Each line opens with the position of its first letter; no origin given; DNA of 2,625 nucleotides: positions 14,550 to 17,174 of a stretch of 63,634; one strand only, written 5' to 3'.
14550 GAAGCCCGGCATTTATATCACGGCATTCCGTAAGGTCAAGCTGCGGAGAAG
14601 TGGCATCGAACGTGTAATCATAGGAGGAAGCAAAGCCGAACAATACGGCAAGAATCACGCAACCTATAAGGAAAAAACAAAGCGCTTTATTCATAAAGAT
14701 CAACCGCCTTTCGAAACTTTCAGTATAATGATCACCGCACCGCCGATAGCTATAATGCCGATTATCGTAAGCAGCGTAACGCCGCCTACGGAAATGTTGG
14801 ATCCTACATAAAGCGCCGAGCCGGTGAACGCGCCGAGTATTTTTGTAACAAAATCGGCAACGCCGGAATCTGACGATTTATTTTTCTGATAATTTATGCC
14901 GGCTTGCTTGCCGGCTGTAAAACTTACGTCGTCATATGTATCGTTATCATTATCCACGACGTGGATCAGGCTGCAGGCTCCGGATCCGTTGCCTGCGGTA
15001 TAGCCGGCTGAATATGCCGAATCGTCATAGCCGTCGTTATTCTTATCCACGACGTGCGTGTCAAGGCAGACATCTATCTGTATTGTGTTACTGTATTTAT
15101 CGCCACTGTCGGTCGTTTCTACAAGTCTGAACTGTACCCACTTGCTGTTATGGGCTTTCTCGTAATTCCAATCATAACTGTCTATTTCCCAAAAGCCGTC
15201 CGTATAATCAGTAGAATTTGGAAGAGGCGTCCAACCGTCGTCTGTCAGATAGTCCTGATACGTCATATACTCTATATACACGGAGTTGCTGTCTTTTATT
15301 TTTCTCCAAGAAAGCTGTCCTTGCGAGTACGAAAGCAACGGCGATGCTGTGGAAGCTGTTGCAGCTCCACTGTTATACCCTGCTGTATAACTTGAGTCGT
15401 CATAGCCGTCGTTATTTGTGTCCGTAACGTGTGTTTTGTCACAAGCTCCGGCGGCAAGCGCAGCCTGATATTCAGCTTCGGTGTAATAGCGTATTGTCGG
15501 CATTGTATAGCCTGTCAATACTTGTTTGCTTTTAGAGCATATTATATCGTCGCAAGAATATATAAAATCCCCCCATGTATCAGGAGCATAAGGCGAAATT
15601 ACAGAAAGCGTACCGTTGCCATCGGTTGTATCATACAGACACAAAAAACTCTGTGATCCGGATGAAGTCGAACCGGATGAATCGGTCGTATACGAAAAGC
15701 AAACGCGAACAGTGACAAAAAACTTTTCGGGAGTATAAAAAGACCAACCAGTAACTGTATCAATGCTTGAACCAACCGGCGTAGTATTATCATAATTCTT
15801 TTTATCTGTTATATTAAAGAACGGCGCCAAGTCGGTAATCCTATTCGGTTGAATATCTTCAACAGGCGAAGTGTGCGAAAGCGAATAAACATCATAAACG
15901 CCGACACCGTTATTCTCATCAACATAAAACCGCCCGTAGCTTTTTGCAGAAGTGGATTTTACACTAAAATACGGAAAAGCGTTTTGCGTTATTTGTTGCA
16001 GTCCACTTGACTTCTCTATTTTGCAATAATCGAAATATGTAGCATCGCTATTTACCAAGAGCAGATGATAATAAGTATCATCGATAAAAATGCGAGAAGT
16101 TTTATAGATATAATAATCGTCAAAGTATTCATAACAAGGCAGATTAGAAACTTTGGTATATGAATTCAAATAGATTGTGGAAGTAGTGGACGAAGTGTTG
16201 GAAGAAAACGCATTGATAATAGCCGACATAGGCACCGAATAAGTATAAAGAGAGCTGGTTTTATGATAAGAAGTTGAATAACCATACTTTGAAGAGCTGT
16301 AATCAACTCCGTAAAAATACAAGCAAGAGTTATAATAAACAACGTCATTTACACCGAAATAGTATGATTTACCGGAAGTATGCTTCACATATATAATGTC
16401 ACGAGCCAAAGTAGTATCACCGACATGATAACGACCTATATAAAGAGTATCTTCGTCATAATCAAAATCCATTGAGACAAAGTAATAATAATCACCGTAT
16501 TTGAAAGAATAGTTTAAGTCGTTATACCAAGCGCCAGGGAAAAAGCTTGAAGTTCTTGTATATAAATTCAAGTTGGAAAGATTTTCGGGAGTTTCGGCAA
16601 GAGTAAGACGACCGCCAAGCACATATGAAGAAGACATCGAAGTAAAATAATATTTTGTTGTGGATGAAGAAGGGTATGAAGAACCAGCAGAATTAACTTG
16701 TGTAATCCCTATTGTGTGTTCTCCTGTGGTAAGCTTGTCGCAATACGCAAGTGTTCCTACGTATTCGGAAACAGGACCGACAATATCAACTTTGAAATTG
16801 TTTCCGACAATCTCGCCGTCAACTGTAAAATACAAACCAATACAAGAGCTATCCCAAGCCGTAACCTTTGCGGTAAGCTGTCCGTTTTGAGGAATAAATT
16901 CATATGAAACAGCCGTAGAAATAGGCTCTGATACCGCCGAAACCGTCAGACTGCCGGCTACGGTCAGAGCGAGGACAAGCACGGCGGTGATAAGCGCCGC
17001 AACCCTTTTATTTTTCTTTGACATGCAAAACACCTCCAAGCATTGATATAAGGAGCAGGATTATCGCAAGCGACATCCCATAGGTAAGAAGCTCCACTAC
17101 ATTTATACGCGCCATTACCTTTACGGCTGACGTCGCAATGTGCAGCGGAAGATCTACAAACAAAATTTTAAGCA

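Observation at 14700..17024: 774-aa pIII-position protein with three Cys-anchored '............' repeats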

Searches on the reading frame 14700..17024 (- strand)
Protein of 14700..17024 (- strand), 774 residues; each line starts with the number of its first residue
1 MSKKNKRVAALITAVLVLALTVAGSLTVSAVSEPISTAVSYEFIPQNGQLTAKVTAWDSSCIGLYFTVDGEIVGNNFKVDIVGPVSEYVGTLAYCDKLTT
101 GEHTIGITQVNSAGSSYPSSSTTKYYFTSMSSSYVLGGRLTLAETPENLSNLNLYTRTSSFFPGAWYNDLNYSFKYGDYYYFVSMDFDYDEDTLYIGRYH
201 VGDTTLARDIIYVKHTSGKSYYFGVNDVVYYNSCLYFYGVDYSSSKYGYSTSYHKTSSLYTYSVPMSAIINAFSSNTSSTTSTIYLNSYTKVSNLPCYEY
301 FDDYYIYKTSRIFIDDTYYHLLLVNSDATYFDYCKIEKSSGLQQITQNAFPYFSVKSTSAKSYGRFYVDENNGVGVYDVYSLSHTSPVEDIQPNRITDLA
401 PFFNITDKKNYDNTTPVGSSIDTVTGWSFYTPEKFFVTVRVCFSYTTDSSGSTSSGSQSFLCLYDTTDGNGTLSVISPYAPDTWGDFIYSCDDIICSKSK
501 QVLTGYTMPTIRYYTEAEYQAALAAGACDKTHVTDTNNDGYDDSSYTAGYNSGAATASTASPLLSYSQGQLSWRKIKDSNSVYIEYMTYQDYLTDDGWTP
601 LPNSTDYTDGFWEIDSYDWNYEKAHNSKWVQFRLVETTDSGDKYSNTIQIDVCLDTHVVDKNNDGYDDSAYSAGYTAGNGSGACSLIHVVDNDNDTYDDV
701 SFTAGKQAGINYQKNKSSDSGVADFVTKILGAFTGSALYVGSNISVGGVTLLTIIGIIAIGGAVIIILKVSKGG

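Call 5: search_protein_families(library=pfam, proteins=[window:14700-17024:-], max_evalue=0.1)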
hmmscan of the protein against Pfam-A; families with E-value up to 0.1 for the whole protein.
window:14700-17024:- (774 aa): 0 families

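Call 8: find_homologous_proteins(query=window:14700-17024:-, max_evalue=0.001)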
Query window:14700-17024:- (774 aa): 11 proteins with E <= 0.001 among 8000 candidates.
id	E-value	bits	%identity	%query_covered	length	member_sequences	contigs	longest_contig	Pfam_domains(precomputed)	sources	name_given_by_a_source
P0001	0.0e+0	1710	98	100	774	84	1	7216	-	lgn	-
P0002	0.0e+0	1317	81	92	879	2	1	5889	-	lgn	-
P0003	3.9e-270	917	64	100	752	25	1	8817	-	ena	-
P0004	6.5e-215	734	54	95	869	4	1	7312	-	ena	-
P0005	1.6e-169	584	93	36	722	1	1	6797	-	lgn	-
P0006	1.8e-165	571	73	34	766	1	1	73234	-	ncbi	-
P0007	1.6e-151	524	46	91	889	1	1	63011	-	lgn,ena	-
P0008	5.3e-149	516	69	35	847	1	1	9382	-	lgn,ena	-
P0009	2.7e-138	481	81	36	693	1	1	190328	-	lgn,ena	-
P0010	2.5e-108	382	68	36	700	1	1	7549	-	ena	-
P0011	3.9e-85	305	61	24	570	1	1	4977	-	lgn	-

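Call 9: search_protein_families(library=phrogs, proteins=[window:14700-17024:-], max_evalue=0.01)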
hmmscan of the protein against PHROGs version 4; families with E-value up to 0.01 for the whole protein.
window:14700-17024:- (774 aa): 1 family
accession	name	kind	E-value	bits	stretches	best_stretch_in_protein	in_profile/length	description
phrog_27357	-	unknown function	0.0075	17.6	0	712-765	29-84/112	-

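Call 10: search_solved_structures(query=window:14700-17024:-, max_evalue=10, show_alignments=3)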
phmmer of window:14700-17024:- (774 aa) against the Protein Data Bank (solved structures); distinct sequences matched with E-value up to 10: 2.
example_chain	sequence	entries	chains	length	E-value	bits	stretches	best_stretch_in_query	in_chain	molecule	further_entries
2jq6_A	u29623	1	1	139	1.1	10.7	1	664-714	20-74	EH domain-containing protein 1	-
5iu1_A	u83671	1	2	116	2.2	9.7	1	50-106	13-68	CTR1-like protein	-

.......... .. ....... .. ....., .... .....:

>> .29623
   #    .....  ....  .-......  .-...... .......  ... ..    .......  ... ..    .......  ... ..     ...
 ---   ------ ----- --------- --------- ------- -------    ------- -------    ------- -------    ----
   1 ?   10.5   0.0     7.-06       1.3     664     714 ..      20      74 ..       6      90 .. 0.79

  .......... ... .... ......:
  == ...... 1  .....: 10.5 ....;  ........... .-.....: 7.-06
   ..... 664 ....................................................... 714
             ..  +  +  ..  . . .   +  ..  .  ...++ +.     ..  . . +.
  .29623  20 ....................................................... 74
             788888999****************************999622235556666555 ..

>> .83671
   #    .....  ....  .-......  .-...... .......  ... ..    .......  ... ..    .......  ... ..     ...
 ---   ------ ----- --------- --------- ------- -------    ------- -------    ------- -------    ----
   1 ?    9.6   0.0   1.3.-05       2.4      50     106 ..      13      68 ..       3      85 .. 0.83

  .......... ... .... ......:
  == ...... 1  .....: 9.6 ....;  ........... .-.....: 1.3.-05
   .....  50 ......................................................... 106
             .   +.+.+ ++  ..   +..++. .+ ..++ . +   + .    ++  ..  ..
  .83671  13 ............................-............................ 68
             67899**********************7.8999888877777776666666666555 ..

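Call 13: find_related_loci(query=A1, collection=genome_contigs, flank=10000)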
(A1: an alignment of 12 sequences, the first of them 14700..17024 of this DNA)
Query A1 (774 aa) in genome_contigs; peptide patterns used: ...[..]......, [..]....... (x = any residue, [..] = any of these).
37 stretches matched a pattern; 2 encode a relative of the query (tblastn E <= 1e-3); 1 distinct loci.
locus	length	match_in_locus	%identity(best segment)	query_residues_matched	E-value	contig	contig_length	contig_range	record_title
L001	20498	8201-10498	73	1-774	4e-101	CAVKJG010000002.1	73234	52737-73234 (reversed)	Sphaerochaetaceae bacterium isolate H07689-L1_cleanbin_000002 genome assembly, contig: Spades_H07689-L1_contig_142, whol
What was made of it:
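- Tried and rejected: The only label is the record title of the syntenic locus L001 (call 13).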

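Call 16: find_encoding_contigs(protein=P0001, flank=10000, max_places=4)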
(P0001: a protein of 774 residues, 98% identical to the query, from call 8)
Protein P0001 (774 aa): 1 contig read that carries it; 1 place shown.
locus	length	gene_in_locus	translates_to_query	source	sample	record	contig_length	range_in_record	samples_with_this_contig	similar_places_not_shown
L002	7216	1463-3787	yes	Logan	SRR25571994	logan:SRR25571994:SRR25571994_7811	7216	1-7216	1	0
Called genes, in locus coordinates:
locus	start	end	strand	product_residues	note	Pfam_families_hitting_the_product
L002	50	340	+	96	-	-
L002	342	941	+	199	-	-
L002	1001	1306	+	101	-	-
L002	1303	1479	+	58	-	-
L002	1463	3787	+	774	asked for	-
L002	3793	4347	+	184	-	-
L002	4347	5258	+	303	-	-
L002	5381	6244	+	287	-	PF23343:REP_ORF2-G2P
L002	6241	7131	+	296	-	PF02899:Phage_int_SAM_1 (weak), PF13495:Phage_int_SAM_4 (faint), PF00589:Phage_integrase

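Call 24: search_protein_families(library=ncbifam, proteins=[window:14700-17024:-], max_evalue=0.01)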
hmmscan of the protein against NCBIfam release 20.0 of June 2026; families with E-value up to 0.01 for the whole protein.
window:14700-17024:- (774 aa): 0 families

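Call 26: find_encoding_contigs(protein=P0009, flank=8000, max_places=2)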
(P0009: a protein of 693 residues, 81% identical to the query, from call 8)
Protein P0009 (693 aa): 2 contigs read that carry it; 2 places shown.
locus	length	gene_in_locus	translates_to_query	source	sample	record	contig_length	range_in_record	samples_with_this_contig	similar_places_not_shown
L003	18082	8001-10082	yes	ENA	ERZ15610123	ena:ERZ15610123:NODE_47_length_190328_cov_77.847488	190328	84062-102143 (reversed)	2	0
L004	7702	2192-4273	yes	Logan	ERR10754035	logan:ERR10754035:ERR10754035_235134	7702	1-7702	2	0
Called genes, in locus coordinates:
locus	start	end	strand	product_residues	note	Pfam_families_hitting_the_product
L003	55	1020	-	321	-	PF01116:F_bP_aldolase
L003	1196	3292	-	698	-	PF01138:RNase_PH, PF03725:RNase_PH_C, PF03726:PNPase, PF01138:RNase_PH, PF00013:KH_1, PF00575:S1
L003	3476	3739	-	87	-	PF00312:Ribosomal_S15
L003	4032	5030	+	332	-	PF04041:Glyco_hydro_130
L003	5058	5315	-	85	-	PF12844:HTH_19, PF13560:HTH_31, PF01381:HTH_3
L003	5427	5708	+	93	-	-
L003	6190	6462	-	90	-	PF12844:HTH_19 (weak), PF01381:HTH_3, PF13560:HTH_31 (weak)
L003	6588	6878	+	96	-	-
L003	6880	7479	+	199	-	-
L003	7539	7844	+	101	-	-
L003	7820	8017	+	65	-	-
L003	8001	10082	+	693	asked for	-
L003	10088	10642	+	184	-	-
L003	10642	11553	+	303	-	-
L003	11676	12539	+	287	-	PF23343:REP_ORF2-G2P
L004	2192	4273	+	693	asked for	-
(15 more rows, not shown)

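Call 27: find_encoding_contigs(protein=P0007, flank=8000, max_places=2)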
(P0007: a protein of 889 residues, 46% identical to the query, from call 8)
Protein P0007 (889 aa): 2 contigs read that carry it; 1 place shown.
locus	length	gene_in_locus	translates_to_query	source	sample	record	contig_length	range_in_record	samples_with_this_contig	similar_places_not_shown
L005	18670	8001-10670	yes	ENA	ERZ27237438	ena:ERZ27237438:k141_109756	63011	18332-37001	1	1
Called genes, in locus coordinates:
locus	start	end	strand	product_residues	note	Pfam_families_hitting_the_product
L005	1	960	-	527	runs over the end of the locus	PF01381:HTH_3, PF13560:HTH_31 (weak), PF03747:ADP_ribosyl_GH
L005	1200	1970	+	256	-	PF00696:AA_kinase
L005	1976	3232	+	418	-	PF00171:Aldedh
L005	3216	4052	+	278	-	PF01488:Shikimate_DH, PF02826:2-Hacid_dh_C (faint), PF10727:Rossmann-like (faint), PF01210:NAD_Gly3P_dh_N (faint), PF03446:NAD_binding_2, PF03807:F420_oxidored, PF07991:KARI_N (weak), PF14748:P5CR_dimer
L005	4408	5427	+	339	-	PF00910:RNA_helicase (faint)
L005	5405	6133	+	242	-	-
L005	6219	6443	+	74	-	-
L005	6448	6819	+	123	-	-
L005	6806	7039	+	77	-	-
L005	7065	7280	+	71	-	-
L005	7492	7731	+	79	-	-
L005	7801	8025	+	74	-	-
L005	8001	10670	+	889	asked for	-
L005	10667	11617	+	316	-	-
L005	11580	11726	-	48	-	-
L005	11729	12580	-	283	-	PF08378:NERD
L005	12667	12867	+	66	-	-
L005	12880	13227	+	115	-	-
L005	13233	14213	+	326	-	-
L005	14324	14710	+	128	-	PF12961:DUF3850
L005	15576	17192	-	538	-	PF01943:Polysacc_synt, PF01554:MatE (weak), PF03023:MurJ, PF13440:Polysacc_synt_3 (weak), PF01554:MatE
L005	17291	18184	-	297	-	PF00485:PRK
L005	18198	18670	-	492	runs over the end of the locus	PF04055:Radical_SAM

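Call 28: predict_structure(alignment_id=A1)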
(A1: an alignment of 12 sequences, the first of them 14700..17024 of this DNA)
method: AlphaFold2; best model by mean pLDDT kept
length: 774 residues; sequences in the alignment: 12
mean_pLDDT: 53.2   pTM: 0.36
mean pLDDT of the five models: 53.2, 52.3, 51.9, 49.3, 48.4
residues with pLDDT >= 90: 9; 70-90: 162; 50-70: 260; < 50: 343
segments of 3 or more residues with pLDDT < 50: 1-7, 19-31, 150-177, 184-190, 202-208, 248-258, 277-280, 297-309, 325-331, 346-395, 483-559, 566-569, 654-753, 771-774
pLDDT, mean of each block of 10 residues (from residue 1): 44 59 40 69 72 85 89 83 71 82 82 82 70 62 59 40 39 42 45 63 50 74 64 71 56 44 81 60 80 53 35 59 50 61 49 27 22 23 31 52 58 54 55 63 62 65 64 67 44 44 35 32 30 31 29 32 56 70 78 70 58 65 61 78 68 38 32 23 24 30 30 29 36 31 29 51 55 36
secondary structure, 60 per line:
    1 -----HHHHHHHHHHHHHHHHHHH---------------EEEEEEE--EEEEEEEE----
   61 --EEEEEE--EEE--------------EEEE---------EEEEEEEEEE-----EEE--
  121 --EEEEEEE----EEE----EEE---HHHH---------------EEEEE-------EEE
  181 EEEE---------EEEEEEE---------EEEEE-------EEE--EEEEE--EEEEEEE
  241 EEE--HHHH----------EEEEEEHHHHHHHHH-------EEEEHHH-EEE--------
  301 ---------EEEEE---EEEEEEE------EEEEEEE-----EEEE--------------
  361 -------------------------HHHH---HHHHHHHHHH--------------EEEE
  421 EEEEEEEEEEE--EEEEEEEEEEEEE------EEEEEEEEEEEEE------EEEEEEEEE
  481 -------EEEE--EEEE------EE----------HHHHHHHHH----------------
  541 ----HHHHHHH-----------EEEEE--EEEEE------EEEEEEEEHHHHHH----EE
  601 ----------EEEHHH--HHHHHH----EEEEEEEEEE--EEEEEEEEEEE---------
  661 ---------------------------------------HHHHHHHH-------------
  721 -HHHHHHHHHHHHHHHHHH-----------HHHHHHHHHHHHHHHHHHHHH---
elements in order (helices of 4 or more, strands of 3 or more residues): H6-24 E40-46 E49-56 E63-68 E71-73 E88-91 E101-110 E116-118 E123-129 E134-136 E141-143 H147-150 E166-170 E178-184 E194-200 E210-214 E222-224 E227-231 E234-243 H246-249 E260-265 H266-274 E282-285 E290-292 E310-314 E318-324 E331-337 E343-346 H386-389 H393-402 E417-431 E434-446 E453-465 E472-480 E488-491 E494-497 H516-524 H545-551 E563-567 E570-574 E581-588 H589-594 E611-613 H619-624 E629-638 E641-651 H700-707 H722-739 H751-771
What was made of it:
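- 16605..16934 (-): Ig-like beta domain, aa 31-140. AF2 pLDDT 70-89, all-beta (call 28).
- Tried and rejected: Full-length AF2: the model was poor (pLDDT 53, call 28).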

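Call 34: fold_search(model_id=the predicted structure, library=pdb)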
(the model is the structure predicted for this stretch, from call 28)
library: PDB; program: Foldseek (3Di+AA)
matches with E <= 10: 1349; with E <= 0.001: 11
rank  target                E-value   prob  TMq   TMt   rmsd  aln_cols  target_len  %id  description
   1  9oz1_A                6.9e-05  0.60  0.10  0.10  44.5       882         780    9  Cryo-EM structure of chicken ROS1 in apo-state. Cryo-EM refinement is focused on the "leg" region of chicken ROS1. (released 2026-02-25)
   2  9pvp                  1.3e-04  0.87  0.13  0.07  24.6       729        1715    8  Cryo-EM structure of receptor tyrosine kinase ROS1 extracellular domain (released 2026-02-25)
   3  9g33_UQ               1.6e-04  0.69  0.13  0.12  35.5       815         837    9  Stalled 90S - Utp23-Krr1-deltaC3 (released 2025-06-18)
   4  8qy5_A                1.6e-04  0.51  0.10  0.13  43.6       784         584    8  Structure of interleukin 6. (released 2024-02-21)
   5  9bfs_A                1.8e-04  0.87  0.12  0.07  20.3       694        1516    8  Cryo-EM structure of Sevenless extracellular domain (dimer, pH 6.6) (released 2025-01-29)
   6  8v2b_B                1.9e-04  0.35  0.09  0.11  44.8       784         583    8  Cryo-EM structure of mouse type II OSM receptor complex: model for full extracellular assembly (released 2024-11-20)
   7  8oe4_D                2.9e-04  0.47  0.09  0.13  45.1       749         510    6  Cryo-EM structure of a pre-dimerized human IL-23 complete extracellular signaling complex. (released 2024-02-07)
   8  8qy6_A                3.6e-04  0.41  0.10  0.13  43.8       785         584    8  Structure of interleukin 6 (gp130 P496L mutant). (released 2024-02-21)
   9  8dh9_B                4.0e-04  0.63  0.10  0.14  38.3       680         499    8  Leptin-bound leptin receptor complex-D3-D7 (released 2023-04-19)
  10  8q6t_I                6.6e-04  0.30  0.08  0.06  56.1       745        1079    9  Helical reconstruction of the relaxed thick filament from FIB milled left ventricular mouse myofibrils (released 2023-11-01)
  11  8odz_C                8.6e-04  0.30  0.07  0.11  36.7       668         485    8  Cryo-EM structure of a pre-dimerized murine IL-12 complete extracellular signaling complex (Class 1). (released 2024-02-07)
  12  8qy4_C                1.6e-03  0.23  0.09  0.12  43.1       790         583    9  Structure of interleukin 11 (gp130 P496L mutant). (released 2024-02-21)
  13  8xcj_F                1.8e-03  0.21  0.08  0.12  37.6       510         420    8  Open State of central tail fiber of bacteriophage lambda upon binding to LamB (gpJ713-LamB complex) (released 2024-05-01)
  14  8dh9_A                1.9e-03  0.38  0.08  0.12  39.4       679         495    9  Leptin-bound leptin receptor complex-D3-D7 (released 2023-04-19)
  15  8v2b_C                2.1e-03  0.25  0.09  0.10  48.4       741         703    8  Cryo-EM structure of mouse type II OSM receptor complex: model for full extracellular assembly (released 2024-11-20)
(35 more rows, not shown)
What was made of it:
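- Tried and rejected: Its Foldseek hits had TM-scores of about 0.1, with a vague theme of beta-propellers plus FN3 domains (call 34).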

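Call 35: search_protein_representatives(alignment_id=A1)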
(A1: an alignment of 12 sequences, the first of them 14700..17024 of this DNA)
Query: 12 sequences, 756 profile positions. Proteins with E-value up to 0.001 (for the whole library): 31; up to 1e-10: 16; up to 1e-30: 8. The best 31 are listed.
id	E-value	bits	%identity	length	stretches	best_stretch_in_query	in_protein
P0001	0.0e+00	1222.4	-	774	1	1-756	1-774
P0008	0.0e+00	1158.7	-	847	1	1-756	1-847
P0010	1.1e-280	950.3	-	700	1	1-756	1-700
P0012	2.1e-192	658.3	-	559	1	158-756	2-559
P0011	4.3e-183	627.5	-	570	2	1-506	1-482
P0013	5.5e-118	412.2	-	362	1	1-304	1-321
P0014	6.2e-56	207.1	-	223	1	258-475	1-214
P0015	7.5e-38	147.3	-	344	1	547-753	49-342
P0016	1.2e-22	97.0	-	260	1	547-663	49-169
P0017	8.9e-18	80.9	-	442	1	660-753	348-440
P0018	3.7e-16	75.5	-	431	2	660-754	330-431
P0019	6.2e-16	74.8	-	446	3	641-749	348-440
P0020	6.2e-16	74.8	-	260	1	639-753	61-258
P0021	7.5e-13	64.6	-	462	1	667-755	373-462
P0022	1.9e-12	63.2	-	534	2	659-753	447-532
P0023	3.1e-12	62.6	-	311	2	640-752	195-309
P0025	1.0e-09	54.3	-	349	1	635-755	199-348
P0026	1.9e-09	53.3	-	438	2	612-756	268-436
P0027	7.1e-08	48.1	-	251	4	640-688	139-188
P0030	1.3e-06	43.9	-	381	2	637-752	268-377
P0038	1.7e-04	37.0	-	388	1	686-752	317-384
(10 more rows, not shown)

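Call 44: find_encoding_contigs(protein=P0019, flank=6000, max_places=2)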
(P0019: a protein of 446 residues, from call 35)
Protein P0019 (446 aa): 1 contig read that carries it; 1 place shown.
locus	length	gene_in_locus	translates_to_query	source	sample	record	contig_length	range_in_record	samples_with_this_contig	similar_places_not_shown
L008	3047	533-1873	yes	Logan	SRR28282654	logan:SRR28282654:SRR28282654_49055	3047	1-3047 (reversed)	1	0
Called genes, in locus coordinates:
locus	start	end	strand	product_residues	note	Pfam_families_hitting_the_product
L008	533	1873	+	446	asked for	-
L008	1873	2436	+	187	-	-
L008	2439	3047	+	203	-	?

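Call 45: find_encoding_contigs(protein=P0022, flank=6000, max_places=2)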
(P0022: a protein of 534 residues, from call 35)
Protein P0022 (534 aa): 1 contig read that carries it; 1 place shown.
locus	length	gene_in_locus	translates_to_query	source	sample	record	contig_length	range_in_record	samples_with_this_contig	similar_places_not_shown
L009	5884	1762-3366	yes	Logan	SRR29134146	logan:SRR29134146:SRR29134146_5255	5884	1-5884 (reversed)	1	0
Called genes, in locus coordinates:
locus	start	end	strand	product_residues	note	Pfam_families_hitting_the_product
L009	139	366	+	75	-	-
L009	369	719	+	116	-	-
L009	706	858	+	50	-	-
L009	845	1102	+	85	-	-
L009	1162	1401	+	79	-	-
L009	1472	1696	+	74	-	-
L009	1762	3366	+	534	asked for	-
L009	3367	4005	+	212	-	-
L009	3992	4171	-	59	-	-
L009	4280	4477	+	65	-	-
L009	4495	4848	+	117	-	-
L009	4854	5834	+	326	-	-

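Call 46: find_encoding_contigs(protein=P0030, flank=6000, max_places=2)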
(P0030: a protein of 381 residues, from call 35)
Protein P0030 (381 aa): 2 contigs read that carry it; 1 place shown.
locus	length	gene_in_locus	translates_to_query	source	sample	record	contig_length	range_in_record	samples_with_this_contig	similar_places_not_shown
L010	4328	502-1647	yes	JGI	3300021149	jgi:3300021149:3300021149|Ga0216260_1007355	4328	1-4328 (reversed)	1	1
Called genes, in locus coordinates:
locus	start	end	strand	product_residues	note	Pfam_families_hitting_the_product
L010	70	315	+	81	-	-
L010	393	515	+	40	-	-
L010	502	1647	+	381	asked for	-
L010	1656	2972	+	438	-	-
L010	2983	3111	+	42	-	-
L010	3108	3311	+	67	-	-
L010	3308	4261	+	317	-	-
